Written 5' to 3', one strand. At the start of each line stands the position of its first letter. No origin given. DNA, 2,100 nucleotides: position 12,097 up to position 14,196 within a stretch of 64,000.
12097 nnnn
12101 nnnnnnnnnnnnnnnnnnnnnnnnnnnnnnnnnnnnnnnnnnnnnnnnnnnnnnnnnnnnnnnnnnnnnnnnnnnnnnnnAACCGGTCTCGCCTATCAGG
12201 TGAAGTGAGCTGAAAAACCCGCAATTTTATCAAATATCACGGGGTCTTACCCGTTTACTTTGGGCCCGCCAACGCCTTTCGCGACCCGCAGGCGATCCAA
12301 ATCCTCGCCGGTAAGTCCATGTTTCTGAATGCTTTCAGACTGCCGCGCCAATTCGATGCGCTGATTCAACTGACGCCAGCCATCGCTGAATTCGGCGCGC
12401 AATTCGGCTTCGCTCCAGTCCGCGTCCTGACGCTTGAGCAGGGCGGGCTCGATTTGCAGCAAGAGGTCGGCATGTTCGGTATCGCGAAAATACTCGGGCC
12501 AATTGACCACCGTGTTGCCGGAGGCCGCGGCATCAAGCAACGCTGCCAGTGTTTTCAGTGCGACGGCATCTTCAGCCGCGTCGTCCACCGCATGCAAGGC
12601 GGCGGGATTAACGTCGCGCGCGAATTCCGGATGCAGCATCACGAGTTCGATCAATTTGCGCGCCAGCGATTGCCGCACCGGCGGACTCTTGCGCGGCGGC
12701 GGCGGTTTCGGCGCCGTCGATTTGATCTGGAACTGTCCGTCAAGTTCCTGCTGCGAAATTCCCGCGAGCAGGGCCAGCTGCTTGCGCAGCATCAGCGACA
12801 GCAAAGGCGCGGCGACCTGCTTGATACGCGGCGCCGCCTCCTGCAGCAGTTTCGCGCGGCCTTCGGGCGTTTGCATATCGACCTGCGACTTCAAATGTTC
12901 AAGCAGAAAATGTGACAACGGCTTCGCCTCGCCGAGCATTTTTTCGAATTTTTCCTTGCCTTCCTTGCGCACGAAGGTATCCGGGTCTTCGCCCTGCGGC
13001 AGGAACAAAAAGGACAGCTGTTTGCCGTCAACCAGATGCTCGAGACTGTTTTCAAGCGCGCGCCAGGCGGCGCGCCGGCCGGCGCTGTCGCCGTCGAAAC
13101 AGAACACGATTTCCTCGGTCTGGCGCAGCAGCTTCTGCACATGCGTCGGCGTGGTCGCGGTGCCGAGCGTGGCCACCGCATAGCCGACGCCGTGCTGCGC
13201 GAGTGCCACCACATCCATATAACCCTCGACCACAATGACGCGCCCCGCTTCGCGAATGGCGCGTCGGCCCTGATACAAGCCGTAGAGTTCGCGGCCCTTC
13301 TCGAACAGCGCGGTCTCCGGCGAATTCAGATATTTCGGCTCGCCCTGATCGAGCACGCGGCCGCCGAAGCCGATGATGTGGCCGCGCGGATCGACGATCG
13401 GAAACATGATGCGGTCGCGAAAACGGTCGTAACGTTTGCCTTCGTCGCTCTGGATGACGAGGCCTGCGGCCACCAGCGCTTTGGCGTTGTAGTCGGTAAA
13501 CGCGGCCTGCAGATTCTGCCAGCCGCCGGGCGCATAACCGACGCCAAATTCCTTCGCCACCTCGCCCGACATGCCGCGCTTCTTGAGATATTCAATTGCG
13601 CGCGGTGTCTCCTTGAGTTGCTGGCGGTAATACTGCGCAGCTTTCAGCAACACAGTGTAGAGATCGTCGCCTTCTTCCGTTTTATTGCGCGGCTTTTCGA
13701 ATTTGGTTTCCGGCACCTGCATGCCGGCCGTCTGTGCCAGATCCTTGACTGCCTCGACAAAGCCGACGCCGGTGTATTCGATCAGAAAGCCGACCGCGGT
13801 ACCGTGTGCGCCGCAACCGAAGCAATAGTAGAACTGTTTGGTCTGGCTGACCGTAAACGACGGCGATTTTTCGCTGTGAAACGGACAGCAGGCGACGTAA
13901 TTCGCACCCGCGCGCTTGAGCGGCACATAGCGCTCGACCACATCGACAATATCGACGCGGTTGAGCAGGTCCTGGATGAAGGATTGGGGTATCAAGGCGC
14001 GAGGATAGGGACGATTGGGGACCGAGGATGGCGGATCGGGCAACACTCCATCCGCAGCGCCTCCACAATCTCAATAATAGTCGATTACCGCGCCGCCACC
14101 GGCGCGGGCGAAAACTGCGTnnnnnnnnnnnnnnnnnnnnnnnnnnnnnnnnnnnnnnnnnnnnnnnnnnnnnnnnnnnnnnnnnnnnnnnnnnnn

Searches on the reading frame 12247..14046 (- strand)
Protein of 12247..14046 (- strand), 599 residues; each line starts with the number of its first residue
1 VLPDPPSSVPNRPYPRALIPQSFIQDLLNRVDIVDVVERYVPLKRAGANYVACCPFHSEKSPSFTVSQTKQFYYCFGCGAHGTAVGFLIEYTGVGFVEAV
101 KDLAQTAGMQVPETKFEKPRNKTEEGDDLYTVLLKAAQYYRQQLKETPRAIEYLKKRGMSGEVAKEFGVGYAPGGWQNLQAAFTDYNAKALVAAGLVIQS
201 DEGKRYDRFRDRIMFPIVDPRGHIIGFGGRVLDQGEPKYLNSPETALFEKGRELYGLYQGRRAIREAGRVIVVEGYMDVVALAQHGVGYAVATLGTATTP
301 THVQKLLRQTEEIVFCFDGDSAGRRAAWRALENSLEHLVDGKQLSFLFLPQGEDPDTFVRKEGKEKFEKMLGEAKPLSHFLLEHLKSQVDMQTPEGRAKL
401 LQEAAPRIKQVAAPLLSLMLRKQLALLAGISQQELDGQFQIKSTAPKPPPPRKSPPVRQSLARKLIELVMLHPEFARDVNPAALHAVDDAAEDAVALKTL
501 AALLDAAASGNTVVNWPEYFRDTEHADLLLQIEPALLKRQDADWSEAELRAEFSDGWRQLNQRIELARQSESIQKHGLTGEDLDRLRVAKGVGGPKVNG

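Call 37: search_protein_families(library=pfam, proteins=[window:12247-14046:-], max_evalue=0.00001)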
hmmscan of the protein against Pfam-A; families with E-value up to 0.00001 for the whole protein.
window:12247-14046:- (599 aa): 8 families
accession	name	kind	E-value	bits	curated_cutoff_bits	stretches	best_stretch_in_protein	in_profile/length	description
PF08275.17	DNAG_N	-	7.9e-42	142.8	26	1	139-259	1-126/128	DNA primase catalytic core, N-terminal domain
PF01807.25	Zn_ribbon_DnaG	-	8.5e-39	131.8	24.9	1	20-114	2-96/98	CHC2 zinc finger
PF13155.12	Toprim_2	-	2.3e-18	66.7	22.1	1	271-358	1-87/88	Toprim-like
PF13662.12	Toprim_4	-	1.5e-16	60.8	25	1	269-334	2-73/85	Toprim domain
PF10410.14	DnaB_bind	-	4.1e-15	56.2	20.6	1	379-433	2-56/56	DnaB-helicase binding domain of primase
PF01751.28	Toprim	-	5.7e-15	55.7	23.1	1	270-335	2-81/96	Toprim domain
PF08278.16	DnaG_DnaB_bind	-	1.7e-09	38.5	29.1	1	463-587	2-122/124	DNA primase DnaG DnaB-binding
PF13362.12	Toprim_3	-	7.6e-08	33.1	27.2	1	270-365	2-95/95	Toprim domain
